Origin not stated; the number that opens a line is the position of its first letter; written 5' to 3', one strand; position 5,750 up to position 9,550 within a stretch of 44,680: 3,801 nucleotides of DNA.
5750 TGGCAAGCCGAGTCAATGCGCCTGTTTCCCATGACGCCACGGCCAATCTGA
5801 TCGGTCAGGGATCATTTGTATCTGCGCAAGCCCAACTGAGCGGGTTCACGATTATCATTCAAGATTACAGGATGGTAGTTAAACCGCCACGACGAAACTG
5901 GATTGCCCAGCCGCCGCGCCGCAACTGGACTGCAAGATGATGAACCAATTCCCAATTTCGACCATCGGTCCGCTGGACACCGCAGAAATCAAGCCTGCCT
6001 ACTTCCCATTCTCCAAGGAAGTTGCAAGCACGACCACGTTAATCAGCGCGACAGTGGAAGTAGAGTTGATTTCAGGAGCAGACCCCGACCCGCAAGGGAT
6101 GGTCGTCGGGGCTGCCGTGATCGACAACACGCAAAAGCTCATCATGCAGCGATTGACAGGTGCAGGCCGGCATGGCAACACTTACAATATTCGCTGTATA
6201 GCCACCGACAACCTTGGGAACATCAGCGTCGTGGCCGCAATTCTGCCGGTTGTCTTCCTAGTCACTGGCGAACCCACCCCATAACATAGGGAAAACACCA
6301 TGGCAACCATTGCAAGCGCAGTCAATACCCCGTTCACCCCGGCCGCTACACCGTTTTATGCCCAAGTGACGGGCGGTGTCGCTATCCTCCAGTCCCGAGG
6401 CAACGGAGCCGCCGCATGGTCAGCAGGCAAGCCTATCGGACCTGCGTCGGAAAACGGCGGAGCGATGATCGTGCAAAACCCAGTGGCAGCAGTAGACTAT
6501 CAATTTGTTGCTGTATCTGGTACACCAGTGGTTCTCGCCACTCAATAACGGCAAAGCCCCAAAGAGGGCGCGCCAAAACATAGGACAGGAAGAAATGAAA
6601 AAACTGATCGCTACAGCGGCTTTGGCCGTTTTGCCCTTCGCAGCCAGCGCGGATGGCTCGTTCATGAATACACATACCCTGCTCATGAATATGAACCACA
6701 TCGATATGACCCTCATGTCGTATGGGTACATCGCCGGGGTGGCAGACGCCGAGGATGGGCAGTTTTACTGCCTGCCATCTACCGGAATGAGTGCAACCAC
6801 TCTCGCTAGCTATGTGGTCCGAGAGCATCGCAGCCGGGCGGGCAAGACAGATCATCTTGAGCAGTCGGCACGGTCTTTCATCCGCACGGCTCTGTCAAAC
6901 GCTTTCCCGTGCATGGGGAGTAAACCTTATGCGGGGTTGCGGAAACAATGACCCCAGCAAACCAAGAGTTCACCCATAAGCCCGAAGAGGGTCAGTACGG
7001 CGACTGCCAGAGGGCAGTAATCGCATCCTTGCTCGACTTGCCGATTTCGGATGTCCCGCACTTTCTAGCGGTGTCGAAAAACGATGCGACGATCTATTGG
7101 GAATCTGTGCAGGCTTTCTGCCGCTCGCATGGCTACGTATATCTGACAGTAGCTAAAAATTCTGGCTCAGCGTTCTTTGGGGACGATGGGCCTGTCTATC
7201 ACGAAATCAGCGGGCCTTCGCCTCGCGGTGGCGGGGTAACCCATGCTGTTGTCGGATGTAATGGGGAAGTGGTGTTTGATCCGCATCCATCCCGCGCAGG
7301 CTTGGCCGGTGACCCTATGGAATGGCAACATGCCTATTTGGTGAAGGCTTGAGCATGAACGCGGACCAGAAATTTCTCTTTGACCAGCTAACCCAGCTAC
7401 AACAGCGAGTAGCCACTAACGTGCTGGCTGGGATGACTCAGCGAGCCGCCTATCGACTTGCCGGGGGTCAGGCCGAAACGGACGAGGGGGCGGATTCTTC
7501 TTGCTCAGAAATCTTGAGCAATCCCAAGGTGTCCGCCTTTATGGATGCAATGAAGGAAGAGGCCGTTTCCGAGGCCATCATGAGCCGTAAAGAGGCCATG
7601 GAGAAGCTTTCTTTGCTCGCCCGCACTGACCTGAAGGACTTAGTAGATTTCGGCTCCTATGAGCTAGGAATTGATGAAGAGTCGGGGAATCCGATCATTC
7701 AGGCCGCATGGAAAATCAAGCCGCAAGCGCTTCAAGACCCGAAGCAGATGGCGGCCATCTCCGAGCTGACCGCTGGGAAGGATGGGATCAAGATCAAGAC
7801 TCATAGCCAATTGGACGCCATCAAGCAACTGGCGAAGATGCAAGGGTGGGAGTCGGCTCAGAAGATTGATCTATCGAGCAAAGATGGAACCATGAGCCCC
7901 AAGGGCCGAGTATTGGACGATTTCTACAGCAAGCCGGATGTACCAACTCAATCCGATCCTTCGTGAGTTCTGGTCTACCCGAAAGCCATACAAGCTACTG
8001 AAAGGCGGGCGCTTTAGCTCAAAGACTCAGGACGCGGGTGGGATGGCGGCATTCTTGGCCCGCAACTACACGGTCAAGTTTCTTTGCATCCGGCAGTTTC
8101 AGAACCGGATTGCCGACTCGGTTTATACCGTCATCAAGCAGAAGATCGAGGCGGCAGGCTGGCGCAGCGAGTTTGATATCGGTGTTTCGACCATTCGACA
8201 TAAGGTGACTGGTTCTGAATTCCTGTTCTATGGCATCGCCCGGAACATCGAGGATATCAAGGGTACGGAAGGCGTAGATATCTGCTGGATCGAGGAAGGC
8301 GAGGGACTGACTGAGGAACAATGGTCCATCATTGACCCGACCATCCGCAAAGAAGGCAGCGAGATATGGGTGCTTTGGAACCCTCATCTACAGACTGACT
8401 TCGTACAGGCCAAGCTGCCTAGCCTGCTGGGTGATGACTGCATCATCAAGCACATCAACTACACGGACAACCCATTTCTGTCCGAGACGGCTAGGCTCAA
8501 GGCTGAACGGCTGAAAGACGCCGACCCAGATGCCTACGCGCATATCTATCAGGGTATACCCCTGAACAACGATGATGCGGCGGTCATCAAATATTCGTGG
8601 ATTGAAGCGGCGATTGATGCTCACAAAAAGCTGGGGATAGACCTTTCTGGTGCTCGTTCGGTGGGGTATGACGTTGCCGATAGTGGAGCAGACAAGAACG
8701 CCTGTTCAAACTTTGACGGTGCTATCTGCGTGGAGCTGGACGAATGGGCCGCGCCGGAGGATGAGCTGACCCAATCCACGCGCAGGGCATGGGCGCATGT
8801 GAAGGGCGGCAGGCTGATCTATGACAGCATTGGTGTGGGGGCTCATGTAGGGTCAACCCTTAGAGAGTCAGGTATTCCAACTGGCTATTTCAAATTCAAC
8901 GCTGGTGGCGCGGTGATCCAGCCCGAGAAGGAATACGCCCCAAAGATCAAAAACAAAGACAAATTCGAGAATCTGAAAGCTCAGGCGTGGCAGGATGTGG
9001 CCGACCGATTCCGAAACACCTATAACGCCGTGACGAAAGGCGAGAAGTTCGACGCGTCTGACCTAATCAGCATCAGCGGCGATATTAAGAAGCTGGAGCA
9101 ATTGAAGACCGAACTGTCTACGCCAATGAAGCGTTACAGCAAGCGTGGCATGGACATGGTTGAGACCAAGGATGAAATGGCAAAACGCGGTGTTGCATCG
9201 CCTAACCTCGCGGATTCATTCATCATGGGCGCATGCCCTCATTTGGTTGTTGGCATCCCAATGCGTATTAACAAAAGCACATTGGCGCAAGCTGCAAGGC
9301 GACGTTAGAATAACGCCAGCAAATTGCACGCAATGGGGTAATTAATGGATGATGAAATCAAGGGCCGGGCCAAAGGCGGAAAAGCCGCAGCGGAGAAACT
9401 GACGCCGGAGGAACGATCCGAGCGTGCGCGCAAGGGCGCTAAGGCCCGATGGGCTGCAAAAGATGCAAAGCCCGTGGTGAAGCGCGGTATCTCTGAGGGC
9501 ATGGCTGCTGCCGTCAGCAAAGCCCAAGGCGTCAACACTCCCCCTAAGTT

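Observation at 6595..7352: Rap1a/Tai-like periplasmic protein translationally coupled to a small Cys-His hydrolase, just upstream of terS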

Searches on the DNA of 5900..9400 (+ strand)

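Call 5: search_dna_similar(query=window:5900-9400:+, collection=phages, mode=near, max_rows=25)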
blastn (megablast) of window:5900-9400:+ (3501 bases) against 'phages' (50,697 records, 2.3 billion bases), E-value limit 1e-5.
No match.

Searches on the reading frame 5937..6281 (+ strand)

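Call 3: search_protein_families(library=pfam, proteins=[window:5937-6281:+], max_evalue=1)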
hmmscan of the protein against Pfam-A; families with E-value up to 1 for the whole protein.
window:5937-6281:+ (115 aa): 1 family
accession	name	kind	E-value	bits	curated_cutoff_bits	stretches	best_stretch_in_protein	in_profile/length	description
PF23148.1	Gp77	-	0.014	16.4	27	1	23-99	11-79/84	Podophage GP4 fiber-tail adaptor protein gp77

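Call 4: search_protein_families(library=phrogs, proteins=[window:5937-6281:+], max_evalue=0.1)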
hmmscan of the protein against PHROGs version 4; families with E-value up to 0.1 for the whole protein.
window:5937-6281:+ (115 aa): 0 families

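Call 29: search_protein_families(library=ncbifam, proteins=[window:5937-6281:+], max_evalue=0.1)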
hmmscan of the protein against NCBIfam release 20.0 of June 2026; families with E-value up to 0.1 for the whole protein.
window:5937-6281:+ (115 aa): 2 families
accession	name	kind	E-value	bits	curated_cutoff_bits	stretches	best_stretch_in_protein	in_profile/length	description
NF005625.0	PRK07375.2-4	equivalog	0.0023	17.7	165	1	43-86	59-102/141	putative monovalent cation/H+ antiporter subunit C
NF005622.0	PRK07375.2-1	equivalog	0.096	12.8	185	0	47-83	63-99/179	putative monovalent cation/H+ antiporter subunit C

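Call 30: search_protein_families(library=padloc, proteins=[window:5937-6281:+], max_evalue=0.1)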
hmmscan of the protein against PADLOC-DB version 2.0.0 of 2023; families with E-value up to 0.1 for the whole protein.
window:5937-6281:+ (115 aa): 0 families

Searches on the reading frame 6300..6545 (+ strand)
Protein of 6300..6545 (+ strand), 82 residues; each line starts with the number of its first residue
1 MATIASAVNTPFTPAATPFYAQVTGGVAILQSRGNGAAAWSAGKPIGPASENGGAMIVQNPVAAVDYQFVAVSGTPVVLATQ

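Call 3: search_protein_families(library=pfam, proteins=[window:6300-6545:+], max_evalue=1)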
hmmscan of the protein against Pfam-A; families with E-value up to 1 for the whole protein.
window:6300-6545:+ (82 aa): 0 families

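Call 4: search_protein_families(library=phrogs, proteins=[window:6300-6545:+], max_evalue=0.1)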
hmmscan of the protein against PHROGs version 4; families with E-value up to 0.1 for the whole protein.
window:6300-6545:+ (82 aa): 0 families

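Call 29: search_protein_families(library=ncbifam, proteins=[window:6300-6545:+], max_evalue=0.1)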
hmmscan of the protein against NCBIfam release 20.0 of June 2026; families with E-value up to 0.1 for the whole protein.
window:6300-6545:+ (82 aa): 0 families

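Call 30: search_protein_families(library=padloc, proteins=[window:6300-6545:+], max_evalue=0.1)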
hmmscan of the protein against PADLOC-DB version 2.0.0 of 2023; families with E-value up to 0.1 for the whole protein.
window:6300-6545:+ (82 aa): 0 families
